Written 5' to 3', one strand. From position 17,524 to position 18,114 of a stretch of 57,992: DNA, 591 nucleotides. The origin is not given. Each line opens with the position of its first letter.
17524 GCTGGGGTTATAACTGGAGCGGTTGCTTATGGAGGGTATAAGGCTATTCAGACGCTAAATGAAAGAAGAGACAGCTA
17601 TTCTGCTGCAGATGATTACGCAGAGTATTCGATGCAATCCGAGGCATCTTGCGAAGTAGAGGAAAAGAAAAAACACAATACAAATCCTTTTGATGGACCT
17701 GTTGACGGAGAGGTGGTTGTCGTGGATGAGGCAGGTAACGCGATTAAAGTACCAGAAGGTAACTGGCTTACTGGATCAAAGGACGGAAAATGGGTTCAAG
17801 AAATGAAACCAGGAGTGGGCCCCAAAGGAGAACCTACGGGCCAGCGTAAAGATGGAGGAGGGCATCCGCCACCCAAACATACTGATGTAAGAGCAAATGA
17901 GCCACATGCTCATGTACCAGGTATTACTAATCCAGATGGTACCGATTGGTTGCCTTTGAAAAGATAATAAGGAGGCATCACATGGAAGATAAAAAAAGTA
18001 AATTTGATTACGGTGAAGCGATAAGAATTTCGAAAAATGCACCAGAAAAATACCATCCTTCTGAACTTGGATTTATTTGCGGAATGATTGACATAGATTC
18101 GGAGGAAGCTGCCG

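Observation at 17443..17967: RHS C-terminal module: glycine-zipper-like hydrophobic segment plus an unassigned His-rich ~90-aa terminal domain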

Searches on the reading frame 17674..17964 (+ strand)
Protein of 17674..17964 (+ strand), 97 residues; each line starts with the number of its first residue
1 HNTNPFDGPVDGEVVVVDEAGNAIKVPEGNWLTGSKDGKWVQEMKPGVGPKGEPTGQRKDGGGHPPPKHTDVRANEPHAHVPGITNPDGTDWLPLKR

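Call 23: predict_structure(alignment_id=A2)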
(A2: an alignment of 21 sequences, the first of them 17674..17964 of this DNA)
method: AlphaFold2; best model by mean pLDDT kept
length: 97 residues; sequences in the alignment: 21
mean_pLDDT: 52.8   pTM: 0.46
mean pLDDT of the five models: 52.8, 51.6, 48.6, 48.5, 46.2
residues with pLDDT >= 90: 0; 70-90: 5; 50-70: 54; < 50: 38
segments of 3 or more residues with pLDDT < 50: 1-7, 61-84, 94-97
pLDDT, mean of each block of 10 residues (from residue 1): 45 57 63 61 65 61 42 37 48 47
secondary structure, 60 per line:
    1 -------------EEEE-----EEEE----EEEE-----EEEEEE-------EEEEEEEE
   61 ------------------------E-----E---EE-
elements in order: E14-17 E23-26 E31-34 E40-45 E53-60

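Call 24: search_protein_representatives(alignment_id=A2)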
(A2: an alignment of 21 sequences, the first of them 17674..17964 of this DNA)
Query: 21 sequences, 96 profile positions. Proteins with E-value up to 0.001 (for the whole library): 338; up to 1e-10: 279; up to 1e-30: 16. The best 150 are listed.
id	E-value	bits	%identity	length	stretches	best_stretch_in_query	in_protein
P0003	9.0e-45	167.1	-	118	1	1-95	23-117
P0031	5.4e-42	158.2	-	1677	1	2-95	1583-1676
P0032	7.2e-42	157.8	-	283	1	1-95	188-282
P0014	5.0e-41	155.1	-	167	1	1-95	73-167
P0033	2.5e-40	152.9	-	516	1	1-95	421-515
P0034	5.1e-39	148.7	-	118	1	1-95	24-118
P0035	3.1e-38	146.2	-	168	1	1-95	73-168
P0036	7.0e-38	145.0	-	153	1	5-95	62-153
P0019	3.1e-37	142.9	-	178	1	1-94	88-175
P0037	7.9e-37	141.7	-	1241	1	1-95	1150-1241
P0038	1.7e-36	140.6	-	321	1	1-95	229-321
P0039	1.5e-32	127.9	-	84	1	9-95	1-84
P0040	3.3e-31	123.6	-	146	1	1-95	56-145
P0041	4.2e-31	123.3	-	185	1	1-95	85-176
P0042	9.0e-31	122.2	-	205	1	1-95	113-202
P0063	2.8e-27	111.1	-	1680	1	1-95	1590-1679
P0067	7.0e-27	109.8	-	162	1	2-95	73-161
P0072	6.6e-26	106.6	-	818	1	1-95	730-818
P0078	4.0e-25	104.1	-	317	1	4-95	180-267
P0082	6.4e-25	103.5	-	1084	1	1-95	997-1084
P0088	2.4e-24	101.6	-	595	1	1-94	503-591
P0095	2.2e-23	98.6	-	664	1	9-95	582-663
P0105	8.2e-23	96.7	-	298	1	10-95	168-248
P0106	9.1e-23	96.6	-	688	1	13-95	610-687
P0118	4.6e-22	94.3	-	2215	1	8-95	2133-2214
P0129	1.5e-21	92.7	-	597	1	7-95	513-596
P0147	4.5e-21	91.2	-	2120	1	9-95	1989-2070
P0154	1.0e-20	90.0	-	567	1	1-95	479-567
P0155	1.2e-20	89.7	-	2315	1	13-95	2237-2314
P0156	1.4e-20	89.6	-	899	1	1-95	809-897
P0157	1.4e-20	89.6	-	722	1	13-95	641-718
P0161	1.9e-20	89.1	-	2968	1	10-95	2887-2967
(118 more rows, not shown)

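Call 25: search_protein_families(library=pfam, proteins=[P0161, P0155, P0118, P0147], max_evalue=0.001)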
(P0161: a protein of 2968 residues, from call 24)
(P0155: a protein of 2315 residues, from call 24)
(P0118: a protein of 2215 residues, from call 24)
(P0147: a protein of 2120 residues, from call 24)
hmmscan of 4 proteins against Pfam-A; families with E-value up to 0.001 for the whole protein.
P0161 (2968 aa): 3 families
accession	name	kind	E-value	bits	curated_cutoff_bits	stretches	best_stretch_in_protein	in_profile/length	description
PF05593.20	RHS_repeat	-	2.6e-20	72.8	22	2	1619-1656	2-38/38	RHS Repeat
PF20148.4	DUF6531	-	3e-14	53.5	24.1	1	1097-1170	2-74/74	Domain of unknown function (DUF6531)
PF01841.26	Transglut_core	-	0.0002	22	23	1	338-467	17-106/108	Transglutaminase-like superfamily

P0155 (2315 aa): 6 families
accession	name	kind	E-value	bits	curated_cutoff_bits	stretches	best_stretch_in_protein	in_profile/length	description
PF13517.12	FG-GAP_3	-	8.2e-12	46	26.9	2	474-535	1-60/61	FG-GAP-like repeat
PF01839.29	FG-GAP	-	1.5e-09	37.9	22.1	0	826-846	6-25/37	FG-GAP repeat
PF03534.18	SpvB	-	4.2e-09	36.4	22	1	139-187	3-50/287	Salmonella virulence plasmid 65kDa B protein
PF12256.14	TcdB_toxin_midN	-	7.9e-09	35.5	24.8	1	829-975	33-162/181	Insecticide toxin TcdB middle/N-terminal region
PF05593.20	RHS_repeat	-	1.1e-06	29.4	22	1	1471-1499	1-29/38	RHS Repeat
PF03527.20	RHS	-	0.00016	21.9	27.9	0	1851-1881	2-32/38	RHS protein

P0118 (2215 aa): 3 families
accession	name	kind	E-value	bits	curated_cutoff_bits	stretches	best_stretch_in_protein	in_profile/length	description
PF03534.18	SpvB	-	2.3e-17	63.6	22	1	179-389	2-225/287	Salmonella virulence plasmid 65kDa B protein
PF05593.20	RHS_repeat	-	1.7e-13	51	22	1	1460-1494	2-37/38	RHS Repeat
PF13517.12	FG-GAP_3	-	1.2e-05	26.3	26.9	1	545-604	1-60/61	FG-GAP-like repeat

P0147 (2120 aa): 2 families
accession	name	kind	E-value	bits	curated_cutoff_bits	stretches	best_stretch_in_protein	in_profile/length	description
PF15654.11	Tox-WTIP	-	2.3e-13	50.6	25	1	2081-2120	40-79/79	Toxin with a conserved tryptophan and TIP tripeptide motif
PF05593.20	RHS_repeat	-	0.00034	21.4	22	0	1149-1179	1-30/38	RHS Repeat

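Call 26: search_protein_families(library=pfam, proteins=[P0072, P0082, P0095, P0106, P0157, P0156, P0088, P0129, P0154, P0033], max_evalue=0.001)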
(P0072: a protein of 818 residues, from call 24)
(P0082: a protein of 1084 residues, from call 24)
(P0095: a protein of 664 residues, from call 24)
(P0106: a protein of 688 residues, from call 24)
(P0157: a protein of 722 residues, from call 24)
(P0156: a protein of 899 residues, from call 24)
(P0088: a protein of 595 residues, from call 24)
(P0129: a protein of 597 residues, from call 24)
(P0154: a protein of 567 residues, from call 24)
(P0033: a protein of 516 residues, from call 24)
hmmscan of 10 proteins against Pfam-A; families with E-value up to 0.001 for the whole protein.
P0072 (818 aa): 3 families
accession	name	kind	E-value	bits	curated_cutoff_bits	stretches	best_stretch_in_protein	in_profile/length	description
PF05593.20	RHS_repeat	-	2.8e-43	145.9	22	4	61-94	1-34/38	RHS Repeat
PF03527.20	RHS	-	2.4e-06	27.7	27.9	1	561-594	1-34/38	RHS protein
PF00404.24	Dockerin_1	-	0.00035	21.2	22.9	0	463-512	2-56/57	Dockerin type I domain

P0082 (1084 aa): 1 family
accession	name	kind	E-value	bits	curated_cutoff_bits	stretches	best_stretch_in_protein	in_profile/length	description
PF05593.20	RHS_repeat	-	4.3e-28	97.5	22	3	379-414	2-36/38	RHS Repeat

P0095 (664 aa): 0 families

P0106 (688 aa): 0 families

P0157 (722 aa): 5 families
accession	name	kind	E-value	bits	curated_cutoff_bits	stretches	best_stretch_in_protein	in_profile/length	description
PF25023.1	TEN_YD-shell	-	8.8e-18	64.2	50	1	36-389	508-866/909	Teneurin YD-shell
PF07591.16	PT-HINT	-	7.6e-17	62.3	27.7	1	498-629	1-136/137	Pretoxin HINT domain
PF05593.20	RHS_repeat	-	2.7e-11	44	22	0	212-247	3-37/38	RHS Repeat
PF14890.11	Intein_splicing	-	1.1e-05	25.7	35.8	1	504-629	114-155/155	Intein splicing domain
PF13403.11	Hint_2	-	2.5e-05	25.1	28.4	1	492-531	2-41/147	Hint domain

P0156 (899 aa): 2 families
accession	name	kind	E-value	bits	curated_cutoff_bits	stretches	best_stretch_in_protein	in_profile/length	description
PF25275.1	Golvesin_C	-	2.9e-24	86.1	31.6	1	502-629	6-131/132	Golvesin C-terminal domain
PF05593.20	RHS_repeat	-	5.2e-23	81.3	22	2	129-166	1-38/38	RHS Repeat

P0088 (595 aa): 0 families

P0129 (597 aa): 1 family
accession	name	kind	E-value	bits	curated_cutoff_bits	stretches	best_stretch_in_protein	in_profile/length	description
PF06255.18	MafB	-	3.6e-45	155.2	25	1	35-179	8-151/312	Neisseria toxin MafB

P0154 (567 aa): 0 families

P0033 (516 aa): 1 family
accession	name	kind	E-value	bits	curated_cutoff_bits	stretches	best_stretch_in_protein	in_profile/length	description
PF05593.20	RHS_repeat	-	0.0006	20.6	22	0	170-199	1-31/38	RHS Repeat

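Call 31: search_solved_structures(query=A5, max_evalue=10, show_alignments=3)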
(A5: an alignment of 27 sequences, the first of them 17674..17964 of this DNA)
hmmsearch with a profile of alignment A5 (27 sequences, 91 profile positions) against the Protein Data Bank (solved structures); distinct sequences matched with E-value up to 10: 2.
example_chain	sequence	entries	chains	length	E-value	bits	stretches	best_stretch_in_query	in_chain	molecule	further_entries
5h3k_A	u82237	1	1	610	0.48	13.8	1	7-58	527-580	Slr0280 protein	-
5np3_A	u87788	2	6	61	1.3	12.4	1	16-48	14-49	Abelson tyrosine-protein kinase 2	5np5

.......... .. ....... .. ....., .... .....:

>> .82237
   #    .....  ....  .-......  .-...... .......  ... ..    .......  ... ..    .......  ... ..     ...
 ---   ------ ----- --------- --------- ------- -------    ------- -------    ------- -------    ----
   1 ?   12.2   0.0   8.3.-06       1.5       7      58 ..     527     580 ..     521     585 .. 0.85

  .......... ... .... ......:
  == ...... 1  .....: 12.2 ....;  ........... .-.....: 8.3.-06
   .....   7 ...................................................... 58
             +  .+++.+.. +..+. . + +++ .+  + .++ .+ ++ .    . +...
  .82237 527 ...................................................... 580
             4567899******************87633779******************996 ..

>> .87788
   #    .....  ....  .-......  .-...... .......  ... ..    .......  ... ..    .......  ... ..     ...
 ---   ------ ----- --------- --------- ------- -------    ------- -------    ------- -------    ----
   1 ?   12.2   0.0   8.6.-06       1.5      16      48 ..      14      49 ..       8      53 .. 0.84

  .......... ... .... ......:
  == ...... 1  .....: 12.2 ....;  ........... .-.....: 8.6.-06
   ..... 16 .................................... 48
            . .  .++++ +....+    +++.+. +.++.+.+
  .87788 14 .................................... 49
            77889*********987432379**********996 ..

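Call 33: find_homologous_proteins(query=A5, max_evalue=0.001)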
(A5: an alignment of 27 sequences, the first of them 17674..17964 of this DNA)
Query A5 (27 sequences) (97 aa, profile of the alignment): 212 proteins with E <= 0.001 among 934 candidates; the best 120 are listed.
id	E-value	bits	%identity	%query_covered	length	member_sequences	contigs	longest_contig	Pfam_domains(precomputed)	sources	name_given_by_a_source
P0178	4.5e-40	153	58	98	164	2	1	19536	-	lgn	-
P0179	6.0e-39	150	56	99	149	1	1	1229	-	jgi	-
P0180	9.9e-39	149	54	99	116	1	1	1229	-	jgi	jgi:YD repeat-containing protein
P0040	1.3e-38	149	55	96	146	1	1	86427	-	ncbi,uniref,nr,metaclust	ncbi:hypothetical protein [Candidatus Protochlamydia phocaeensis]|uniref:hypothetical protein n=1 Ta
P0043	4.8e-38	147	54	97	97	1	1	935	-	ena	-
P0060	5.2e-38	147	54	97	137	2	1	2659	-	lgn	-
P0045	5.9e-38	147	54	98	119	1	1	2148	-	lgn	-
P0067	9.5e-38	146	50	97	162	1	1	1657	PF07591.16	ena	-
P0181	9.5e-38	146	53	100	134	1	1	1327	-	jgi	jgi:hypothetical protein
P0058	3.7e-37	144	52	99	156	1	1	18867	-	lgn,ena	-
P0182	4.7e-37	144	52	92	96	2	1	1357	-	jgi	jgi:hypothetical protein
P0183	4.7e-37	144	54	98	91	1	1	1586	-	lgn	-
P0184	6.2e-37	143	54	88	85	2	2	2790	-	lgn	-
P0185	1.4e-36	142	54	88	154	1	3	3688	-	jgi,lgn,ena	-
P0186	2.1e-36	142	51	92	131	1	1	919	-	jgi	-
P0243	1.2e-29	120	46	86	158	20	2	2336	-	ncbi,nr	ncbi:polymorphic toxin MafB class 3, partial [Neisseria meningitidis]|nr:polymorphic toxin MafB clas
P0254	4.9e-29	118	51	98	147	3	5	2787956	-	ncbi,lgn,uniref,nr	ncbi:hypothetical protein [Burkholderia glumae]|uniref:hypothetical protein n=1 Tax=Burkholderia glu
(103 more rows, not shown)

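Call 37: search_protein_families(library=ncbifam, proteins=[P0243, P0129, P0254, P0180, P0067, P0040], max_evalue=1)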
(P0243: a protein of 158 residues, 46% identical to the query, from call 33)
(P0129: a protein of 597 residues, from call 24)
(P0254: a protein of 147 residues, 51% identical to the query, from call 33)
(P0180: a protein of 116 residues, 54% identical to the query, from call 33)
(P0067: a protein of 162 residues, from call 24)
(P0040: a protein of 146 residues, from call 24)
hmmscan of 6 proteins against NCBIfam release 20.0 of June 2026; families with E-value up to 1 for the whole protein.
P0243 (158 aa): 1 family
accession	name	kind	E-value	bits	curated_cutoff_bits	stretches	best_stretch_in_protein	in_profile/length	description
NF045688.1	BCarotHydoxCrtR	equivalog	0.1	11.7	475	1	61-137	8-86/297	beta-carotene hydroxylase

P0129 (597 aa): 0 families

P0254 (147 aa): 0 families

P0180 (116 aa): 1 family
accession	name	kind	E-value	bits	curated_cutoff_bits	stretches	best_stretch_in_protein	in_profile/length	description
TIGR01643.1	YD_repeat_2x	repeat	0.032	14.8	15.8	1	60-94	3-37/42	YD repeat-containing protein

P0067 (162 aa): 1 family
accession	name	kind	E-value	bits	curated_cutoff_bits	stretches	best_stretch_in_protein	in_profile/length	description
TIGR01443.1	intein_Cterm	domain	2.3e-05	24.5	15.6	1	42-66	2-23/24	intein C-terminal splicing region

P0040 (146 aa): 0 families

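Call 42: predict_structure(alignment_id=A5)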
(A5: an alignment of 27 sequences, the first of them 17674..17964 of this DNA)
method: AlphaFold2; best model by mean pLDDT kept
length: 97 residues; sequences in the alignment: 27
mean_pLDDT: 89.9   pTM: 0.79
mean pLDDT of the five models: 89.9, 85.3, 85.0, 83.3, 80.8
residues with pLDDT >= 90: 68; 70-90: 25; 50-70: 4; < 50: 0
segments of 3 or more residues with pLDDT < 50: none
pLDDT, mean of each block of 10 residues (from residue 1): 80 92 93 91 85 91 85 94 96 93
secondary structure, 60 per line:
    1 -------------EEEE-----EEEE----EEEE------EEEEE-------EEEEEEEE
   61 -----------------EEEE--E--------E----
elements in order: E14-17 E23-26 E31-34 E41-45 E53-60 E78-81

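Call 45: fold_search(model_id=the predicted structure, library=pdb)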
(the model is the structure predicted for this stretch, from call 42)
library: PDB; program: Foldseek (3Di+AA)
matches with E <= 10: 397; with E <= 0.001: 0
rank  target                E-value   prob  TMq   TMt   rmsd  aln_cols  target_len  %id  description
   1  2h3x_A                5.9e-01  0.18  0.26  0.09   7.3        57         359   18  Crystal Structure of an Electron Transfer Complex Between Aromatic Amine Dehydrogenase and Azurin from Alcaligenes Fae (released 2006-11-21)
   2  7onh_B                9.0e-01  0.04  0.17  0.07  12.7       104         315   12  Crystal structure of the computationally designed SAKe6BE-L3 protein (released 2022-12-14)
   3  7onh_A                1.0e+00  0.04  0.17  0.07  12.7       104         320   12  Crystal structure of the computationally designed SAKe6BE-L3 protein (released 2022-12-14)
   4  9ha4_D                1.1e+00  0.03  0.15  0.13  16.0       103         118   16  Pooled 50S subunit C-CP_(L22)- precursor states supplemented with Api137 (released 2025-01-29)
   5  1rjl_C                1.2e+00  0.12  0.27  0.28   9.8        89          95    7  Structure of the complex between OspB-CT and bactericidal Fab-H6831 (released 2004-11-30)
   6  2h47_H                1.2e+00  0.12  0.25  0.09   7.3        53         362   17  Crystal Structure of an Electron Transfer Complex Between Aromatic Amine Dephydrogenase and Azurin from Alcaligenes Fa (released 2006-11-21)
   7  2iuv_B                1.2e+00  0.11  0.24  0.09   7.5        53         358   17  CRYSTAL STRUCTURE OF N-QUINOL FORM OF AROMATIC AMINE DEHYDROGENASE (AADH) FROM ALCALIGENES FAECALIS, FORM B (released 2006-09-20)
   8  1rlb_E                1.2e+00  0.06  0.20  0.16  11.7        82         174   12  RETINOL BINDING PROTEIN COMPLEXED WITH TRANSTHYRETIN (released 1996-04-11)
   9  5o60_D                1.3e+00  0.06  0.17  0.08  13.0        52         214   19  Structure of the 50S large ribosomal subunit from Mycobacterium smegmatis (released 2017-07-12)
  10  9qgl_1A               1.3e+00  0.04  0.16  0.11  17.2        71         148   11  Cryo-EM structure of the PlPVC1 baseplate, 6-fold symmetrized (C6), in extended state (released 2025-10-29)
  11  2h47_A                1.4e+00  0.10  0.24  0.09   7.5        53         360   17  Crystal Structure of an Electron Transfer Complex Between Aromatic Amine Dephydrogenase and Azurin from Alcaligenes Fa (released 2006-11-21)
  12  2i0r_A                1.5e+00  0.08  0.22  0.08  11.6        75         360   12  Crystal structure of aromatic amine dehydrogenase TTQ-formamide adduct (released 2007-04-24)
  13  6j0f_a                1.5e+00  0.05  0.18  0.12  15.3        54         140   22  Cryo-EM Structure of an Extracellular Contractile Injection System, PVC sheath/tube terminator in extended state (released 2019-04-10)
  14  2h47_D                1.5e+00  0.10  0.24  0.08   7.6        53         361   17  Crystal Structure of an Electron Transfer Complex Between Aromatic Amine Dephydrogenase and Azurin from Alcaligenes Fa (released 2006-11-21)
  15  2hxc_B                1.5e+00  0.08  0.24  0.08  11.5        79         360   13  Crystal structure of the benzylamine complex of aromatic amine dehydrogenase in N-semiquinone form (released 2006-09-26)
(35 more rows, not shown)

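Call 49: search_protein_families(library=pfam, alignment_id=A5, max_evalue=5)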
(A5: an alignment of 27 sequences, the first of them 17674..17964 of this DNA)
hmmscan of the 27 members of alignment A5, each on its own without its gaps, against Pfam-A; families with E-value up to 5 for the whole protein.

A. member 1, window:17674-17964:+ (97 aa): 0 families

B. families by the number of members that match (of 27 scanned): 5 families
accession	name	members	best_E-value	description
PF18705.7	DUF5643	2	0.059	Family of unknown function (DUF5643)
PF12396.14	DUF3659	2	0.44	Protein of unknown function (DUF3659)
PF22359.2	Big-like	1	0.024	Bacterial Ig-like domain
PF24315.1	DUF7489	1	0.029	Domain of unknown function (DUF7489)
PF18877.6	SSSPR-51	1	1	SSSPR-51 domain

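Call 50: fold_search(model_id=the predicted structure, library=viral)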
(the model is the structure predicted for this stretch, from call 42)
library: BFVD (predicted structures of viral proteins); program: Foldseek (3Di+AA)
matches with E <= 10: 532; with E <= 0.001: 0
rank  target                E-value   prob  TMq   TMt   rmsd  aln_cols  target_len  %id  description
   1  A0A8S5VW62            2.3e-01  0.11  0.22  0.04  12.5        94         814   15  (no name in the UniProt tables at hand)
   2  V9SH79                3.4e-01  0.18  0.22  0.13   6.9        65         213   20  F-box containing protein [Tunisvirus fontaine2]
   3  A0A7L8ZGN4            3.9e-01  0.21  0.27  0.15   9.4        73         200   19  Uncharacterized protein [Escherichia phage VEcB]
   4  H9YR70                4.4e-01  0.07  0.18  0.15  13.4        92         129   13  (no name in the UniProt tables at hand)
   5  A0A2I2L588            5.5e-01  0.08  0.21  0.09  10.6       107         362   13  MORN-repeat protein [Orpheovirus IHUMI-LCC2]
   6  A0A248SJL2            5.9e-01  0.25  0.22  0.18   5.7        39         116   18  (no name in the UniProt tables at hand)
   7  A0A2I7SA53            5.9e-01  0.06  0.17  0.07  12.0        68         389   18  (no name in the UniProt tables at hand)
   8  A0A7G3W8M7            6.6e-01  0.03  0.16  0.06  14.7       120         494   12  (no name in the UniProt tables at hand)
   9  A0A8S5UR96            7.0e-01  0.13  0.19  0.17   7.0        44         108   16  Uncharacterized protein [Siphoviridae sp. ct89S11]
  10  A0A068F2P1            7.5e-01  0.33  0.30  0.22   3.9        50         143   18  Uncharacterized protein [Mycobacterium phage Gaia]
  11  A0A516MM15            7.5e-01  0.08  0.17  0.09  13.4        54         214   26  (no name in the UniProt tables at hand)
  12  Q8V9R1                7.9e-01  0.13  0.17  0.13   6.1        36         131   11  Uncharacterized protein [Sulfolobus islandicus rod-shaped virus 2]
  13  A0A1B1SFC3            8.9e-01  0.14  0.32  0.36   8.1        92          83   15  (no name in the UniProt tables at hand)
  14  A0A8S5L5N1            8.9e-01  0.08  0.17  0.14  11.2        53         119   17  Coat protein [ssRNA phage SRR6960549_9]
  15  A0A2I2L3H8            9.5e-01  0.15  0.27  0.08   5.5        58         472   10  MORN-repeat protein [Orpheovirus IHUMI-LCC2]
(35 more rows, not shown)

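Call 51: find_encoding_contigs(protein=P0254, flank=6000, max_places=2)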
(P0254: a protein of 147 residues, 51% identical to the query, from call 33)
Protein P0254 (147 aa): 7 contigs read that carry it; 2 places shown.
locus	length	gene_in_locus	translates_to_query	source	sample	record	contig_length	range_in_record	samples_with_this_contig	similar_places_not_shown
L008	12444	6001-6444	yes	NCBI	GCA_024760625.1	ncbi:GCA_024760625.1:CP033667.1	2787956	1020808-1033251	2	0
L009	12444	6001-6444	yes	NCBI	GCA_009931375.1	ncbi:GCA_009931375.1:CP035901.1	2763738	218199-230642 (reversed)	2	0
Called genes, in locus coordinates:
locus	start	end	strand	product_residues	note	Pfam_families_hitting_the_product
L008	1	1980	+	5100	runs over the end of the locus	-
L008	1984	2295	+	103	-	PF15569:Imm40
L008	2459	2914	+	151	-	PF01527:HTH_Tnp_1 (weak)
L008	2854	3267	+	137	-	PF05717:TnpB_IS66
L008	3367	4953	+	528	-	PF13007:LZ_Tnp_IS66, PF13005:zf-IS66, PF03050:DDE_Tnp_IS66, PF13817:DDE_Tnp_IS66_C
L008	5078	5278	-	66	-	-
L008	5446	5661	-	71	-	-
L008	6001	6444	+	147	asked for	-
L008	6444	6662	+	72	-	PF26460:DUF8139 (weak)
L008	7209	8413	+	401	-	PF01527:HTH_Tnp_1, PF13384:HTH_23 (faint), PF13551:HTH_29 (faint), PF13276:HTH_21, PF00665:rve, PF13683:rve_3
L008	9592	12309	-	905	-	PF00330:Aconitase, PF00694:Aconitase_C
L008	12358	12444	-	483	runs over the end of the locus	PF03972:MmgE_PrpD_N, PF19305:MmgE_PrpD_C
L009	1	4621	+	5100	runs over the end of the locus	-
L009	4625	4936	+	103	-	PF15569:Imm40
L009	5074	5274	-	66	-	-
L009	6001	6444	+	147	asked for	-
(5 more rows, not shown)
